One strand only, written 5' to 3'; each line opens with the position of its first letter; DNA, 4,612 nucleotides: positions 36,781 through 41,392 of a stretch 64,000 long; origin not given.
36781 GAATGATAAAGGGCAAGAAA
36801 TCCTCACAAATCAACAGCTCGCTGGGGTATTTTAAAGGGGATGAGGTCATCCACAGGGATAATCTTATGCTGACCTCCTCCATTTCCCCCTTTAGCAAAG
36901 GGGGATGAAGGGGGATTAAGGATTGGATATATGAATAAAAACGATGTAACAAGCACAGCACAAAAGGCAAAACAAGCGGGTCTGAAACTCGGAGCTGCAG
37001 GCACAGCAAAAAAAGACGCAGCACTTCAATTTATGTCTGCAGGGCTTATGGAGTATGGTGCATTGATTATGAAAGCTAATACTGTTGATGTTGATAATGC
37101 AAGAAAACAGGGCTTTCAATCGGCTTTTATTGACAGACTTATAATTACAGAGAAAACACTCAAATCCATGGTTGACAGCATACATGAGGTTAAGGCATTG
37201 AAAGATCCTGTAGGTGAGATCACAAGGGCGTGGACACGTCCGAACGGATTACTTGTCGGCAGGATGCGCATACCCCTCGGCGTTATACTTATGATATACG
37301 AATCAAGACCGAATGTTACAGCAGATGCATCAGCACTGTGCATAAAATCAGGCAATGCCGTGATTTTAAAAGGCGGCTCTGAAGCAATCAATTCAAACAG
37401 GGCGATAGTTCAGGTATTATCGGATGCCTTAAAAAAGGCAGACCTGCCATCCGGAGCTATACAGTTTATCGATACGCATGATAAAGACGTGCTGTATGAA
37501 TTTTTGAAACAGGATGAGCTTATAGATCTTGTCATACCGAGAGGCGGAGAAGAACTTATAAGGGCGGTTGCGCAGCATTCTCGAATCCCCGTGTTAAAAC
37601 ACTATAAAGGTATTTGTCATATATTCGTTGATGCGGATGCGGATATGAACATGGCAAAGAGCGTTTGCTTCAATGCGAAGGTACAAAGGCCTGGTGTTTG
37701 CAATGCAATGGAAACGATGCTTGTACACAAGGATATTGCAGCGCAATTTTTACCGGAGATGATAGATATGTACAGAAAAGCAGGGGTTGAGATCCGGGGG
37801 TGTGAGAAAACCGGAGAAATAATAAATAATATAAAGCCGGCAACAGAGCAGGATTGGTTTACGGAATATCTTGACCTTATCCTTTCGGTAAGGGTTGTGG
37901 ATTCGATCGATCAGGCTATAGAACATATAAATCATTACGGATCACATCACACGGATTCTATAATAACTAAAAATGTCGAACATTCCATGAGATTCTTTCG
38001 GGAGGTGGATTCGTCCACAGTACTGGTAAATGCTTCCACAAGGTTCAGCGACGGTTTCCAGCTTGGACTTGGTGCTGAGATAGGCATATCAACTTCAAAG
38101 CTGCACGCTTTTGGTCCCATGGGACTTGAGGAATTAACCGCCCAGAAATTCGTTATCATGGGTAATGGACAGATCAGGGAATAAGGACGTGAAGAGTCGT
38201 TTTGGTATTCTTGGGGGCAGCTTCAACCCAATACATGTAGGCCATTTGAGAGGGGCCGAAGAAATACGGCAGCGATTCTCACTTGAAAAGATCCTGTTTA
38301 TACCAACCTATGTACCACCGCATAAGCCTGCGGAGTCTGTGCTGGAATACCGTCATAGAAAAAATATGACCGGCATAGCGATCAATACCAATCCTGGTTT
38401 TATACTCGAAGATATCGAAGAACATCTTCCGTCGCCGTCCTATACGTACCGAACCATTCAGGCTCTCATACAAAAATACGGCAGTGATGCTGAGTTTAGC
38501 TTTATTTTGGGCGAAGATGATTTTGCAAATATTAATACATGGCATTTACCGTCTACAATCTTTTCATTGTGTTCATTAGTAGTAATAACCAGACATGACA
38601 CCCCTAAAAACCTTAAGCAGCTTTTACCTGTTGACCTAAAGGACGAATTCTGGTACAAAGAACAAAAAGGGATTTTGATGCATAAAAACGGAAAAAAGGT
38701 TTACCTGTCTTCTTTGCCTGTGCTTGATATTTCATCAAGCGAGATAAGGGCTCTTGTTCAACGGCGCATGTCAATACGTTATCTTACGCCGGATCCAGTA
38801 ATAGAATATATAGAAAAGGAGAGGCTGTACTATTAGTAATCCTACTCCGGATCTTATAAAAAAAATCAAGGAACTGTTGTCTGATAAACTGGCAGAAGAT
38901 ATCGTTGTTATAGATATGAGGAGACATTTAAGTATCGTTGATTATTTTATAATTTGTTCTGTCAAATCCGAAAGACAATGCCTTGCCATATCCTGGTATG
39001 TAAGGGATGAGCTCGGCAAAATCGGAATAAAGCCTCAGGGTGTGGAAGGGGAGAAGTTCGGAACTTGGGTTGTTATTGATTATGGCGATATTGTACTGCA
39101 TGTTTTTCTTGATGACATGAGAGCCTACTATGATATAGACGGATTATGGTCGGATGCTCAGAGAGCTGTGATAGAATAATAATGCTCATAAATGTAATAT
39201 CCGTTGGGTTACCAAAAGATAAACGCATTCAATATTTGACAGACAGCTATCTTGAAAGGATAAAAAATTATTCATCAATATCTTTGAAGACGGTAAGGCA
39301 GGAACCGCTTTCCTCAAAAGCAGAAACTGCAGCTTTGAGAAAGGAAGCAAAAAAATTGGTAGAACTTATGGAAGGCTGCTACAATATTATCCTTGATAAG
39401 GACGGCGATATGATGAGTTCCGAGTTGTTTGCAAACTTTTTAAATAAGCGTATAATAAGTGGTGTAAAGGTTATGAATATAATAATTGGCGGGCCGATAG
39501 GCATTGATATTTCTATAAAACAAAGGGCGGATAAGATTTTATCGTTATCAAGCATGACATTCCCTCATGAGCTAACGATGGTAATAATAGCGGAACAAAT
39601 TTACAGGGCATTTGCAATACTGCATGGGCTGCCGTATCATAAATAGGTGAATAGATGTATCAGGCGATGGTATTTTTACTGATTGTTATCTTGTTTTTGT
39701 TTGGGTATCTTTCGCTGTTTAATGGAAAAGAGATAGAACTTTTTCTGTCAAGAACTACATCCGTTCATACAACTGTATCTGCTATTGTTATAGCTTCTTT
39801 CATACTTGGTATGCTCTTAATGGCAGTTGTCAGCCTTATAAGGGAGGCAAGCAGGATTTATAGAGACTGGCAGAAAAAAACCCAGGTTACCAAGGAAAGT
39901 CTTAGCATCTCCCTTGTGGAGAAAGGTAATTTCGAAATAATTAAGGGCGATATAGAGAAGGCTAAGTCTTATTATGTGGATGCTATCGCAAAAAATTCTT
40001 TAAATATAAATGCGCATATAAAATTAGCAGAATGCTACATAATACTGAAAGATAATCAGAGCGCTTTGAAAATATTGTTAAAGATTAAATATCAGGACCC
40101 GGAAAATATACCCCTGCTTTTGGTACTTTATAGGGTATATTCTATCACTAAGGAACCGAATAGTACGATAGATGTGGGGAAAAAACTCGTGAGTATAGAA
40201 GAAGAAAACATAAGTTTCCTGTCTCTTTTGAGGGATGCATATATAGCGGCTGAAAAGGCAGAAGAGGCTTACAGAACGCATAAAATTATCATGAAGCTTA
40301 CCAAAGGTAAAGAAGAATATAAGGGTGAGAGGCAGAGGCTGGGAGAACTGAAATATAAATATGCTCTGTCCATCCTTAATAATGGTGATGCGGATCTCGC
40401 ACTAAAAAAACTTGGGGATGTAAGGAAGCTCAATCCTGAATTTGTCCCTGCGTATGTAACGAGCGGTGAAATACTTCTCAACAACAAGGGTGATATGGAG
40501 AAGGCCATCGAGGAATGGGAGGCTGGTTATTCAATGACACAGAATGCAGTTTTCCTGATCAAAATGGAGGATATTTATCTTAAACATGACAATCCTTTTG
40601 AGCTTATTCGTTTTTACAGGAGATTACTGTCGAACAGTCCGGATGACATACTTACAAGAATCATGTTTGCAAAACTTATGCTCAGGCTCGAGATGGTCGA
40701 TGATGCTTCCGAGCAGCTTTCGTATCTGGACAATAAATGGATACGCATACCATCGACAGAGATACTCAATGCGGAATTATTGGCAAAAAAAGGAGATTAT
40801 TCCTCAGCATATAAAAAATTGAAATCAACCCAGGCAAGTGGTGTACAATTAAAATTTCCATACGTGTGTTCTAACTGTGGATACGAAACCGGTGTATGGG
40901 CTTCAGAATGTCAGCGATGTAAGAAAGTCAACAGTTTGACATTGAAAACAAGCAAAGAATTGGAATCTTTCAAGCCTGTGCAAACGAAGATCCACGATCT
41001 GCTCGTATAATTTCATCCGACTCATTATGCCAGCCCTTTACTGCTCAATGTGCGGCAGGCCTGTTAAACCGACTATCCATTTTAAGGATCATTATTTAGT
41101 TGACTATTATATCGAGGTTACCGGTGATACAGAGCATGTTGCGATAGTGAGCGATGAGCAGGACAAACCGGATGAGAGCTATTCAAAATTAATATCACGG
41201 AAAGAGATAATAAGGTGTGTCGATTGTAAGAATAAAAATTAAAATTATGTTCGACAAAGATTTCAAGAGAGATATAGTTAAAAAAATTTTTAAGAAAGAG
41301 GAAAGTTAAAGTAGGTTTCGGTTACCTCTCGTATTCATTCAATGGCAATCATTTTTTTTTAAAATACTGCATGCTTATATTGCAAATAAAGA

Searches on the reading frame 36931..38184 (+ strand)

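Call 3: search_protein_families(library=pfam, proteins=[window:36931-38184:+], max_evalue=0.01)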
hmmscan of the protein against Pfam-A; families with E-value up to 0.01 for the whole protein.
window:36931-38184:+ (417 aa): 1 family
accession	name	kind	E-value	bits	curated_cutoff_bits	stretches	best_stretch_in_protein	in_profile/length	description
PF00171.27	Aldedh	-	1.4e-21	77.1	23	2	4-285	29-297/461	Aldehyde dehydrogenase family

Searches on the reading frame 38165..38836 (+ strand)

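Call 3: search_protein_families(library=pfam, proteins=[window:38165-38836:+], max_evalue=0.01)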
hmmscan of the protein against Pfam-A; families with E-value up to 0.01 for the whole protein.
window:38165-38836:+ (223 aa): 1 family
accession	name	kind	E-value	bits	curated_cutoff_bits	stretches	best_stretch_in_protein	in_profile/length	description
PF01467.32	CTP_transf_like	-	1.2e-18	68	21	1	15-196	1-132/133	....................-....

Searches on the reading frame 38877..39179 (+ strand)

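Call 3: search_protein_families(library=pfam, proteins=[window:38877-39179:+], max_evalue=0.01)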
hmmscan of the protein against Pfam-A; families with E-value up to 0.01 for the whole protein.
window:38877-39179:+ (100 aa): 1 family
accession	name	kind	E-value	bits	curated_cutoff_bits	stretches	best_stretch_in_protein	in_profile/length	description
PF02410.21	RsfS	-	2.5e-28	98.6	21.6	1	2-91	8-98/98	Ribosomal silencing factor during starvation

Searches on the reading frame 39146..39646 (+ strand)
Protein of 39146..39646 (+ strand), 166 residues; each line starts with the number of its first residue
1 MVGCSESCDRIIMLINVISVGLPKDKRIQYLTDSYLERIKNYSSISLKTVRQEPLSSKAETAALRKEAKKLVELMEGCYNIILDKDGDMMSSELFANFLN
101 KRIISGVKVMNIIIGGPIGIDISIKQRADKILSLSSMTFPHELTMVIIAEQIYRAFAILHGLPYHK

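Call 3: search_protein_families(library=pfam, proteins=[window:39146-39646:+], max_evalue=0.01)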
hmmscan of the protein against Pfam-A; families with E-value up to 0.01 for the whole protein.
window:39146-39646:+ (166 aa): 1 family
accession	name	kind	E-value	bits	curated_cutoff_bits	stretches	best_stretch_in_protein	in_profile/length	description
PF02590.22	SPOUT_MTase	-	2.7e-42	144.8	27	1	13-165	1-154/154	Predicted SPOUT methyltransferase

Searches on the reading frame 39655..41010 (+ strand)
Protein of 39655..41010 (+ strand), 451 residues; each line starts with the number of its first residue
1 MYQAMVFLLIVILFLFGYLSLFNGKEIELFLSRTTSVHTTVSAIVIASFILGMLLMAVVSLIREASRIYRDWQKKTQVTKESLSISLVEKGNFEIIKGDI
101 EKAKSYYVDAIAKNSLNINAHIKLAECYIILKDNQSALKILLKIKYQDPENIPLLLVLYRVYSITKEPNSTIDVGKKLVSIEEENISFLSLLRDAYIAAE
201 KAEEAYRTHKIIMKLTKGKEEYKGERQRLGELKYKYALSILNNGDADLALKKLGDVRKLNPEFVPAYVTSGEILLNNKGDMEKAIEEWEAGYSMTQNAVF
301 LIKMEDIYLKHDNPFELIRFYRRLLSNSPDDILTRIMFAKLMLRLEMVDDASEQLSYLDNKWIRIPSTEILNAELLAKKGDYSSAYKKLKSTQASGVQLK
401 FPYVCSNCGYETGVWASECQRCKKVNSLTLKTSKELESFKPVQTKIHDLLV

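Call 3: search_protein_families(library=pfam, proteins=[window:39655-41010:+], max_evalue=0.01)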
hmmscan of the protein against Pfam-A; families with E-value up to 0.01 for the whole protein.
window:39655-41010:+ (451 aa): 14 families
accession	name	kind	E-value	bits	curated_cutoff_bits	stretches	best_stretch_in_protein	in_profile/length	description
PF14559.12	TPR_19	-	3.6e-17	62.9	25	1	97-151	4-58/68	Tetratricopeptide repeat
PF25058.1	ARM_TT21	-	3.1e-09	37.4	27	1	175-284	46-148/155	Tetratricopeptide repeat protein 21 ARM repeat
PF12895.13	ANAPC3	-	1.5e-07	32.1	27.2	0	371-411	28-68/82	Anaphase-promoting complex, cyclosome, subunit 3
PF13432.12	TPR_16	-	3.8e-07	30.9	32.7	0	98-151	11-64/65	Tetratricopeptide repeat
PF13431.12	TPR_17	-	6.5e-06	26.5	24.4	0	106-138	1-33/34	Tetratricopeptide repeat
PF13428.12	TPR_14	-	8.1e-06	26.5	23.5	0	93-126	10-43/44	Tetratricopeptide repeat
PF18073.7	Zn_ribbon_LapB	-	7.8e-05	22.7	25.7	1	403-428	1-26/28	Rubredoxin metal binding domain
PF25063.1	ARM_TT21_C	-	0.00014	22.2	35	0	70-145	7-82/209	Tetratricopeptide repeat protein 21 C-terminal ARM domain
PF25068.1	ARM_TT21_4th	-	0.0015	19.3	30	0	101-145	16-59/153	Tetratricopeptide repeat protein 21 forth ARM domain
PF13176.12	TPR_7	-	0.0023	18.3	27.9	0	189-220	2-33/36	Tetratricopeptide repeat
PF14561.12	TPR_20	-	0.0033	18.1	25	0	109-145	13-49/90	Tetratricopeptide repeat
PF07219.19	HemY_N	-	0.0046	17.5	31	1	35-114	10-89/107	HemY protein N-terminus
PF13181.12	TPR_8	-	0.0051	17.3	25.7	0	88-111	5-28/34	Tetratricopeptide repeat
PF03091.20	CutA1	-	0.0077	16.4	22.4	0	36-113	6-82/99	CutA1 divalent ion tolerance protein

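Call 4: search_protein_families(library=ncbifam, proteins=[window:39655-41010:+], max_evalue=0.01)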
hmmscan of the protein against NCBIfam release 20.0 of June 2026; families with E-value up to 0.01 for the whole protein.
window:39655-41010:+ (451 aa): 12 families
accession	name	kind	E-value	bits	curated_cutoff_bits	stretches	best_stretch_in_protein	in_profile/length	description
TIGR02917.1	PEP_TPR_lipo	equivalog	3.2e-19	68.4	312.2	2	92-214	507-629/899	XrtA/PEP-CTERM system TPR-repeat protein PrsT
NF008756.0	PRK11788.1-4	equivalog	1.2e-13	50.9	474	2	210-427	162-379/389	lipopolysaccharide assembly protein LapB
NF008757.0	PRK11788.1-5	equivalog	8e-13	48.3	363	1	219-426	174-377/388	lipopolysaccharide assembly protein LapB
NF008755.0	PRK11788.1-3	equivalog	2e-12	47.1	430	1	236-435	186-386/388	lipopolysaccharide assembly protein LapB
TIGR00540.1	TPR_hemY_coli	hypoth_equivalog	1.3e-11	43.9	142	1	20-355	17-349/385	heme biosynthesis-associated TPR protein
NF040959.1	MamA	equivalog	4e-07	29.7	200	0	97-213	84-200/204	magnetosome protein MamA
NF008753.0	PRK11788.1-1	equivalog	1.2e-06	27.9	395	1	70-428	22-380/389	lipopolysaccharide assembly protein LapB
NF052400.1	M48_BAM_BepA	equivalog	2.4e-06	26.6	570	1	223-352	300-429/483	beta-barrel assembly-enhancing protease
NF033758.1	gliding_GltE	equivalog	6.9e-06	25.3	225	0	95-296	131-356/411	adventurous gliding motility TPR repeat lipoprotein GltE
NF008754.0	PRK11788.1-2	equivalog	0.00012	21.3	670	0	51-145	75-168/386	lipopolysaccharide assembly protein LapB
TIGR02521.1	type_IV_pilW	equivalog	0.00054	19.6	154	0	220-297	21-97/234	type IV pilus biogenesis/stability protein PilW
TIGR00416.1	sms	equivalog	0.00062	18.6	403.05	1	401-432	6-37/454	DNA repair protein RadA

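Call 71: search_protein_families(library=padloc, proteins=[window:39655-41010:+], max_evalue=0.001)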
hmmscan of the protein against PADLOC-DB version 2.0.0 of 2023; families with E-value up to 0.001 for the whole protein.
window:39655-41010:+ (451 aa): 0 families

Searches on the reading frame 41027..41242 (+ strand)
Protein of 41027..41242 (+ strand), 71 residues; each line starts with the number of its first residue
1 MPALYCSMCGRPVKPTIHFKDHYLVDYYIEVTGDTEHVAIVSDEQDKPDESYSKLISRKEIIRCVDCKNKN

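Call 3: search_protein_families(library=pfam, proteins=[window:41027-41242:+], max_evalue=0.01)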
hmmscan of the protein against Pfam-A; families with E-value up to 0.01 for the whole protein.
window:41027-41242:+ (71 aa): 0 families

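Call 4: search_protein_families(library=ncbifam, proteins=[window:41027-41242:+], max_evalue=0.01)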
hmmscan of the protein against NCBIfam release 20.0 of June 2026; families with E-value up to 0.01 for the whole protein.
window:41027-41242:+ (71 aa): 0 families

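Call 59: find_homologous_proteins(query=window:41027-41239:+, max_evalue=0.001)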
Query window:41027-41239:+ (71 aa): 7 proteins with E <= 0.001 among 7 candidates.
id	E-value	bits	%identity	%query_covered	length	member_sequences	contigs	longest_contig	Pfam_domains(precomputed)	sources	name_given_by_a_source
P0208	2.0e-42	160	100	100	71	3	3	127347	-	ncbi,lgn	-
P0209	1.4e-30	122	76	100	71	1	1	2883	-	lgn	-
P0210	1.5e-28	116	74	99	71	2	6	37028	-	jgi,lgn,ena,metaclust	jgi:hypothetical protein|metaclust:\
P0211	2.0e-27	112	72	100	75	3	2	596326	-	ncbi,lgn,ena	-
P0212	1.1e-26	110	72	94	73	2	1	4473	-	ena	-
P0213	1.9e-25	106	78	89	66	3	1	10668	-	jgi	jgi:hypothetical protein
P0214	4.8e-24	101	70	94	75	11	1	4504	-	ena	-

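Call 71: search_protein_families(library=padloc, proteins=[window:41027-41242:+], max_evalue=0.001)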
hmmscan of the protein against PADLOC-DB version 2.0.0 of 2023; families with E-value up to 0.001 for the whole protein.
window:41027-41242:+ (71 aa): 0 families
